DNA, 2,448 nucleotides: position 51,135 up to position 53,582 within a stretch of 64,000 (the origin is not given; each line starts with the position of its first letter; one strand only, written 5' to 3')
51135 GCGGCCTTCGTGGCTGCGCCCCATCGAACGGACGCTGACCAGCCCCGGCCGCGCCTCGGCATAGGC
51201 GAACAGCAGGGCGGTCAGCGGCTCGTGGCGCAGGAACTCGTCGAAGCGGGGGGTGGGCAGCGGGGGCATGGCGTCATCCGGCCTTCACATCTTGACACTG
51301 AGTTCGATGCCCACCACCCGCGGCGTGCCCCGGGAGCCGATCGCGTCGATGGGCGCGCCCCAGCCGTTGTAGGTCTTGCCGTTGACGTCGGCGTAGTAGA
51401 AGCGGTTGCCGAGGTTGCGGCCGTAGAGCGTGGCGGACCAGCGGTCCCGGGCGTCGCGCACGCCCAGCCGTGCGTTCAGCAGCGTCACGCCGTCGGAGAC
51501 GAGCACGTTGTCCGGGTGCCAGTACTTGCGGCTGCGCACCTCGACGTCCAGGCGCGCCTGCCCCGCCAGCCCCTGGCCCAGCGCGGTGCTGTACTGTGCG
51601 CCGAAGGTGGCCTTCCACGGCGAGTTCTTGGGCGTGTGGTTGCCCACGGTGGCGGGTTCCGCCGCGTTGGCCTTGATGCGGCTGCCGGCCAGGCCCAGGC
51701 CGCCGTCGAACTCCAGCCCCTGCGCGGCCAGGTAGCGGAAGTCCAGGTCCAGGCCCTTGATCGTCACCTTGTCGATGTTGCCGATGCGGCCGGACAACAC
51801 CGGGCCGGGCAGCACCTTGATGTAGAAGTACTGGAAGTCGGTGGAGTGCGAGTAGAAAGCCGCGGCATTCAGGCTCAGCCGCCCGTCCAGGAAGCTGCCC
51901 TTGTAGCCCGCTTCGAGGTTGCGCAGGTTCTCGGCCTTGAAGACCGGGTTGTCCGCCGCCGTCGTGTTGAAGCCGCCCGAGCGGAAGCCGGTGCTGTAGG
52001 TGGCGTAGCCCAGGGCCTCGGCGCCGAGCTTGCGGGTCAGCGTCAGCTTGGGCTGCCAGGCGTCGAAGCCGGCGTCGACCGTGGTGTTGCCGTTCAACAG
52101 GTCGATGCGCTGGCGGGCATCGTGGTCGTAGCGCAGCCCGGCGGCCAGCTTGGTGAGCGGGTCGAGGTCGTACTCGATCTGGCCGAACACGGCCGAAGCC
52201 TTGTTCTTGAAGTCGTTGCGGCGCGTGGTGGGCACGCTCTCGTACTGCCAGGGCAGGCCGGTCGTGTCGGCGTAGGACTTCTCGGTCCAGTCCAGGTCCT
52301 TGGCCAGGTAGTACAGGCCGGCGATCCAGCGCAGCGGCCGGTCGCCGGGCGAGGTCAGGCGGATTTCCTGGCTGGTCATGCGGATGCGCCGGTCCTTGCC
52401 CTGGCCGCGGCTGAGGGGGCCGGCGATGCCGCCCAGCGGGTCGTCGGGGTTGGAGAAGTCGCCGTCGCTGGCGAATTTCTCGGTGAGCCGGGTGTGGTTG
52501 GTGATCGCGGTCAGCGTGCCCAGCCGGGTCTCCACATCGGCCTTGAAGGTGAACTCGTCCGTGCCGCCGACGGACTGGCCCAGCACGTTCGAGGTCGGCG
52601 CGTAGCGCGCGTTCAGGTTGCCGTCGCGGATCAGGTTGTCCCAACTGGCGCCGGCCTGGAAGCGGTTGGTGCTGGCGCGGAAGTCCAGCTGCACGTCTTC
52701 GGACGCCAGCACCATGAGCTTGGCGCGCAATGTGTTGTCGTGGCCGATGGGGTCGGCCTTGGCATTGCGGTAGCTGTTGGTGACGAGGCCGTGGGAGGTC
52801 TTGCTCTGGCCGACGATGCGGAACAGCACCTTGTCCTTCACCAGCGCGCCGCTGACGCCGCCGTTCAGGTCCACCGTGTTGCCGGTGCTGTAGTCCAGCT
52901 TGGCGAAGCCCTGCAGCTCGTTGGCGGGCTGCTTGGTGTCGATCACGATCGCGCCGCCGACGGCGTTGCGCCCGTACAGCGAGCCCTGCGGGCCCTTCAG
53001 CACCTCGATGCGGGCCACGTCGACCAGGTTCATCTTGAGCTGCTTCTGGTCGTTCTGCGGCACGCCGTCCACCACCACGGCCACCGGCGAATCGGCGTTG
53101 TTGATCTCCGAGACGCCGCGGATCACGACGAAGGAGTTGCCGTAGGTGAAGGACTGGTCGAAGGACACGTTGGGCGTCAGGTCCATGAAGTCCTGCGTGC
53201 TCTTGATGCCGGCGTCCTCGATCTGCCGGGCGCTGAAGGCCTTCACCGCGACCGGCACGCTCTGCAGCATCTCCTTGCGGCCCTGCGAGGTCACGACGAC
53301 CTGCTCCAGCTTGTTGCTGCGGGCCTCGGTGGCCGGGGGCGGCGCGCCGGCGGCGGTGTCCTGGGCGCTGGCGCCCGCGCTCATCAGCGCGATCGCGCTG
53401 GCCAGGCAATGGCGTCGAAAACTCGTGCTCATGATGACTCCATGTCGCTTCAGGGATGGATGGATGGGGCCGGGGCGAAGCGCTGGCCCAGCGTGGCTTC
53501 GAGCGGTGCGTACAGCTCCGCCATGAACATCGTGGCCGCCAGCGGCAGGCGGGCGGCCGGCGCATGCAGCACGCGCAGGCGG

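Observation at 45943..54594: IclR-centred locus with inverted paralogous arms: OPT-DUF917 versus DUF917-TonB receptor-M14 carboxypeptidase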

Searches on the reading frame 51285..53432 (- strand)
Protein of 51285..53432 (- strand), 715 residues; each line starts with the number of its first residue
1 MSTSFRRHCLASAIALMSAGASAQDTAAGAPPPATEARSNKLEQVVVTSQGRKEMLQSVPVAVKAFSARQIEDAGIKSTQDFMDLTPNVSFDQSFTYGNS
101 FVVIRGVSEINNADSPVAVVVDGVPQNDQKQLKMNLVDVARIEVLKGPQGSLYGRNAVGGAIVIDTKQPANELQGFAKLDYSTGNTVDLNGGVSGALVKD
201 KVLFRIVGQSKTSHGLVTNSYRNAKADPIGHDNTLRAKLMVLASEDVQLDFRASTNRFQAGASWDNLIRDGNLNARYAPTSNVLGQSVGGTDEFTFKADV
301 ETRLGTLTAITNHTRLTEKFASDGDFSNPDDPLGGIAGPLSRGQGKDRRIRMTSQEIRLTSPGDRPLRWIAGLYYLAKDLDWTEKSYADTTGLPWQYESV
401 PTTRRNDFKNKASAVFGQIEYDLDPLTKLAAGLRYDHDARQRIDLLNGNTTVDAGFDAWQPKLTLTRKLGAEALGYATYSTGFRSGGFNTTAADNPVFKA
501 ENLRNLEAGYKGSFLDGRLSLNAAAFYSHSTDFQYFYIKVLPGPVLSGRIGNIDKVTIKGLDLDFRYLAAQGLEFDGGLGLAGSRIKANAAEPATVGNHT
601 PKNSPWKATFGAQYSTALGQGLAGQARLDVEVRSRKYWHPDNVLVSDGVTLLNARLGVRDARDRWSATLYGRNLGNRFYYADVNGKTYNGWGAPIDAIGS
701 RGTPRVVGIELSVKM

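Call 5: search_protein_families(library=pfam, proteins=[window:51285-53432:-], max_evalue=0.01)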
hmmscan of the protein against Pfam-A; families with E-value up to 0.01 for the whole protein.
window:51285-53432:- (715 aa): 3 families
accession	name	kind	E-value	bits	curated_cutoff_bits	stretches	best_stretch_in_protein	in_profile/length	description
PF00593.30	TonB_dep_Rec_b-barrel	-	3.2e-35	123.3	27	1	249-674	19-436/436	TonB dependent receptor-like, beta-barrel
PF07715.20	Plug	-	1.5e-20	74.1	23.9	1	57-161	3-107/107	TonB-dependent Receptor Plug Domain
PF14905.12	OMP_b-brl_3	-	4.7e-06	26.3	27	1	359-680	63-379/408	Outer membrane protein beta-barrel family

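Call 6: search_protein_families(library=ncbifam, proteins=[window:51285-53432:-], max_evalue=0.01)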
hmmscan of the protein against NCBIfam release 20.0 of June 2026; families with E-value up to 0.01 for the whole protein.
window:51285-53432:- (715 aa): 27 families (the best 25 are shown)
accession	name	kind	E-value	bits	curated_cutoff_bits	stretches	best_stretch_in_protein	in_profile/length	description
TIGR01783.1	TonB-siderophor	subfamily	2e-39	135.8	223.5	2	59-225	2-156/649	TonB-dependent siderophore receptor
TIGR01785.1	TonB-hemin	subfamily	1.2e-35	123.1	316.85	1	42-570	1-548/677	TonB-dependent heme/hemoglobin receptor family protein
TIGR01786.1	TonB-hemlactrns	subfamily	3.7e-29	101.6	323.75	1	44-575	2-578/719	TonB-dependent hemoglobin/transferrin/lactoferrin family receptor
TIGR04056.1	OMP_RagA_SusC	subfamily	7e-20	71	368.25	2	39-186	75-220/981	SusC/RagA family TonB-linked outer membrane protein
NF053590.1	TonB_dep_TOL0244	equivalog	1.4e-19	70.2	645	2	41-278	9-248/604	TOL_0244 family TonB-dependent receptor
TIGR01779.1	TonB-B12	equivalog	9.6e-15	54.1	599.7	1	37-266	22-253/614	TonB-dependent vitamin B12 receptor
NF010010.0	PRK13483.1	equivalog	4.9e-13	47.9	927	1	33-257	24-254/660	ligand-gated channel protein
NF010012.0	PRK13486.1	equivalog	1.3e-09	37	924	1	135-229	126-226/696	TonB-dependent receptor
NF007926.1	PRK10641.1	equivalog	4.4e-09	35.4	836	1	38-241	23-225/617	TonB-dependent vitamin B12 receptor BtuB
NF010650.0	PRK14049.1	equivalog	5.3e-09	34.8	904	1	58-214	81-236/729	ferrioxamine B receptor precursor protein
NF010048.1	PRK13524.1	subfamily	5.5e-09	35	493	1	139-216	148-230/744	FepA family TonB-dependent siderophore receptor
NF047944.1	FoxamRcptFoxA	equivalog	9.6e-09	34.1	1300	1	42-211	31-208/697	ferrioxamine B receptor FoxA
NF010038.0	PRK13513.1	equivalog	1.1e-08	34.1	942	1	34-225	27-230/659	ligand-gated channel protein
NF010011.0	PRK13484.1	equivalog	2.3e-08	32.8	1197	1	37-256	25-250/682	IreA family TonB-dependent siderophore receptor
NF007349.0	PRK09840.1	equivalog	3.2e-08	32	686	1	111-194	121-206/760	catecholate siderophore receptor Fiu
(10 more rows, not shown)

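Call 63: find_related_loci(query=window:51285-53432:-, collection=metagenome_contigs, flank=8000)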
Query window:51285-53432:- (715 aa) in metagenome_contigs; peptide patterns used: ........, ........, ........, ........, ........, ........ (x = any residue, [..] = any of these).
75 stretches matched a pattern; 17 encode a relative of the query (tblastn E <= 1e-3); 17 distinct loci.
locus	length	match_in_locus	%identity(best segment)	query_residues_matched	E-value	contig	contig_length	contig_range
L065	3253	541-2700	54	7-715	0e+0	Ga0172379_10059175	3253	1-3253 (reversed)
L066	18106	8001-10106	54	7-715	0e+0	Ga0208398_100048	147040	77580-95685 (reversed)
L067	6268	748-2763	55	39-715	0e+0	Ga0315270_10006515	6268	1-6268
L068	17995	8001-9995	55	41-710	0e+0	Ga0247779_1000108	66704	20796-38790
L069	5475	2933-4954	55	40-710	0e+0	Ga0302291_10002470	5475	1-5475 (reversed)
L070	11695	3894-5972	53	28-710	0e+0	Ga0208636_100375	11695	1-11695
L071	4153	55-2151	52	12-715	0e+0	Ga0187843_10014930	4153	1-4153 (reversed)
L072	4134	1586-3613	53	27-710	0e+0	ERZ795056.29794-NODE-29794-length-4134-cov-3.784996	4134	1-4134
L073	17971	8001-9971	53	40-698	0e+0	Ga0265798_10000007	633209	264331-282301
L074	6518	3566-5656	50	14-715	0e+0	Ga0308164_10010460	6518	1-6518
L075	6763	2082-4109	44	35-715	1e-166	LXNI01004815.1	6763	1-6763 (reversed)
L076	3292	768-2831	43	5-715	3e-172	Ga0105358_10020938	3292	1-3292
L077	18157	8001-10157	52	1-715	0e+0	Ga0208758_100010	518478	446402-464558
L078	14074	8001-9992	41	42-711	2e-147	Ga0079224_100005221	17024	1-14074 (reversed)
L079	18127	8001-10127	53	2-715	0e+0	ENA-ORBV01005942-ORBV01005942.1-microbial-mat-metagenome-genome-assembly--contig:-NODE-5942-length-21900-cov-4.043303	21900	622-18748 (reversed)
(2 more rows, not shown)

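Call 67: search_protein_families(library=pfam, proteins=[L077:5130-7889:-, L077:8001-10163:+, L077:10160-11743:+, L077:11740-12834:+, L077:12831-13604:+, L077:13609-14835:+, L077:16209-17285:+], max_evalue=0.0001)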
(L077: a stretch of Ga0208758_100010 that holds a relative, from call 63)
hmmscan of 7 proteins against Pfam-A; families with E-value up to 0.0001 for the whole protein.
L077:5130-7889:- (919 aa): 2 families
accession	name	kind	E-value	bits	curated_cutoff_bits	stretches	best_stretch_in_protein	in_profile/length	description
PF00196.25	GerE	-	1.5e-16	60.2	23.5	1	857-909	2-54/57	Bacterial regulatory proteins, luxR family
PF25199.1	nSTAND_NTPase5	-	5.6e-08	33.2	34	1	55-187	29-134/145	Novel STAND NTPase 5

L077:8001-10163:+ (720 aa): 2 families
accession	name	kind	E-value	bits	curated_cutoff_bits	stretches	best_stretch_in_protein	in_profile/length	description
PF00593.30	TonB_dep_Rec_b-barrel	-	6.8e-33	115.6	27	1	278-681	35-436/436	TonB dependent receptor-like, beta-barrel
PF07715.20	Plug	-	1.1e-22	81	23.9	1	65-170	2-107/107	TonB-dependent Receptor Plug Domain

L077:10160-11743:+ (527 aa): 2 families
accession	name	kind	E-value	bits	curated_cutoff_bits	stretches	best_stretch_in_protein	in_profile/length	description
PF05378.19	Hydant_A_N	-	4.4e-36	124.7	25.2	1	13-182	1-175/176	Hydantoinase/oxoprolinase N-terminal region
PF01968.24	Hydantoinase_A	-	8.8e-29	101.1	22.9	1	202-369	1-173/291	Hydantoinase/oxoprolinase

L077:11740-12834:+ (364 aa): 2 families
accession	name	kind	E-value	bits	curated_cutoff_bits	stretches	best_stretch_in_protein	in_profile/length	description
PF20906.3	S-Me-THD_C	-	3.8e-63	212.7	27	1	168-355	2-189/190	S-Me-THD-like, C-terminal domain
PF06032.18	S-Me-THD_N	-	2e-52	177.8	27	1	9-165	1-157/158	S-Me-THD-like, N-terminal domain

L077:12831-13604:+ (257 aa): 1 family
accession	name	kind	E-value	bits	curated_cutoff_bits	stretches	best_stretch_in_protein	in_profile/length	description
PF01177.27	Asp_Glu_race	-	6.9e-43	147.3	31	1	42-223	34-211/211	Asp/Glu/Hydantoin racemase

L077:13609-14835:+ (408 aa): 1 family
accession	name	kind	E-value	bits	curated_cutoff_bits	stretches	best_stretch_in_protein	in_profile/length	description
PF02133.21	Transp_cyt_pur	-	2e-08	33.9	23.5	1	3-334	5-368/440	Permease for cytosine/purines, uracil, thiamine, allantoin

L077:16209-17285:+ (358 aa): 3 families
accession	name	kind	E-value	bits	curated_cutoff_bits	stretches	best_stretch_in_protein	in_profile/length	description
PF14696.12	Glyoxalase_5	-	1.4e-62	210.4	27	1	6-143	2-139/139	Hydroxyphenylpyruvate dioxygenase, HPPD, N-terminal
PF00903.31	Glyoxalase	-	1.6e-15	58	20.6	1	160-272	2-104/121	Glyoxalase/Bleomycin resistance protein/Dioxygenase superfamily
PF13669.12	Glyoxalase_4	-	1.1e-09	39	27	1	177-269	15-99/109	Glyoxalase/Bleomycin resistance protein/Dioxygenase superfamily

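Call 85: search_protein_families(library=ncbifam, proteins=[L077:11740-12834:+, L077:10160-11743:+], max_evalue=0.00001)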
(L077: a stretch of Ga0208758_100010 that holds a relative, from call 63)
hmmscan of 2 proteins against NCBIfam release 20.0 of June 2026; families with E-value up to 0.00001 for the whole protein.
L077:11740-12834:+ (364 aa): 2 families
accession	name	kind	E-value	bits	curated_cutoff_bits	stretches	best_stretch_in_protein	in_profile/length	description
NF058532.1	CH3_S_uro_de_S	equivalog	3.2e-31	108.5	450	1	6-325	3-320/352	S-methyl thiohydantoin desulfurase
NF058529.1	thiohydan_desulf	equivalog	1.8e-24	86.5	440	1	8-326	5-328/362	thiohydantoin desulfurase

L077:10160-11743:+ (527 aa): 5 families
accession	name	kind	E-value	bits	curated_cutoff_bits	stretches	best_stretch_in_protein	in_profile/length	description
NF050156.1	CapLactmsAlpCapA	equivalog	1.9e-26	92.6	1000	1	13-369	2-378/689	caprolactamase subunit alpha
NF042975.2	AcphenoCarb_ApcC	equivalog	2.5e-13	49.1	1500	1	132-369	148-395/733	acetophenone carboxylase subunit gamma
NF042960.1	AcphenoCarb_ApcA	equivalog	2.7e-08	32.5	1250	1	256-368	244-360/658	acetophenone carboxylase subunit alpha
TIGR00241.1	CoA_E_activ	domain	2.9e-06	27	125.4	0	13-77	2-63/248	acyl-CoA dehydratase activase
TIGR03286.1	methan_mark_15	hypoth_equivalog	5.2e-06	25.7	455.75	1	7-82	140-212/404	methanogenesis marker 15 protein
